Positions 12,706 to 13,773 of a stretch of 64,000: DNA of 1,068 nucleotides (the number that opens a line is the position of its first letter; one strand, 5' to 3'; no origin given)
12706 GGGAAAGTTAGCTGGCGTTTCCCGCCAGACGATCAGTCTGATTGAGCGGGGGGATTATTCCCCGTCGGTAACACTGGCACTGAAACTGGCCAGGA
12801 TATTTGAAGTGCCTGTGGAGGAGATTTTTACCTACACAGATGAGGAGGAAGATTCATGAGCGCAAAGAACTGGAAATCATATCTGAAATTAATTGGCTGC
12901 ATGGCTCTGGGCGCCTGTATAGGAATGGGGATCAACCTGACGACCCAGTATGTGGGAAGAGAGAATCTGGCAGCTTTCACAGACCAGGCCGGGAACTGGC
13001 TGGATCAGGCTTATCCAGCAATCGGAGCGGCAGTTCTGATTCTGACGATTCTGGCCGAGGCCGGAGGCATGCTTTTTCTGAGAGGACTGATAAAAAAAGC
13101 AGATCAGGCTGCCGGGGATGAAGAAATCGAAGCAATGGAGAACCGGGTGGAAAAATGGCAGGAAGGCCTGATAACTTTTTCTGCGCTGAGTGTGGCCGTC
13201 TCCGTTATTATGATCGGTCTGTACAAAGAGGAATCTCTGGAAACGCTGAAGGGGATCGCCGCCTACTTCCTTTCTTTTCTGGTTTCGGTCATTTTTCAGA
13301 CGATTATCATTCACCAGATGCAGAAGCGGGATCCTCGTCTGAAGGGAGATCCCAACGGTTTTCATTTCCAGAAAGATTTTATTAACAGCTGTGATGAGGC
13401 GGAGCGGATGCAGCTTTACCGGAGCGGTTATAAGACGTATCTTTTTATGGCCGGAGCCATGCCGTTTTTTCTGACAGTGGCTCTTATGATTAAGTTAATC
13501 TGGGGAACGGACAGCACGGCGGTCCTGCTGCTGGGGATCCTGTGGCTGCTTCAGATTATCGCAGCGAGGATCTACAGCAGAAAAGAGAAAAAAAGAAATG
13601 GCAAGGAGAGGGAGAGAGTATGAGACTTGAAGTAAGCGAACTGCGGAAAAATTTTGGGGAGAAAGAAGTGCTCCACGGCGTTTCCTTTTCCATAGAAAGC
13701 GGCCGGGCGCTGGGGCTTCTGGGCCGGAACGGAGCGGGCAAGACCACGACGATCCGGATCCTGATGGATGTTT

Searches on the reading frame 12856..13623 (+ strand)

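Call 60: search_protein_families(library=pfam, proteins=[window:12856-13623:+], max_evalue=0.00001)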
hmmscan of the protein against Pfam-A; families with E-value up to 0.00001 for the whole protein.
window:12856-13623:+ (255 aa): 1 family
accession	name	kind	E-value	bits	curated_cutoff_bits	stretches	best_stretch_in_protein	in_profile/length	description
PF11368.13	DUF3169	-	3e-35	122.5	31.6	1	9-235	8-244/250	Protein of unknown function (DUF3169)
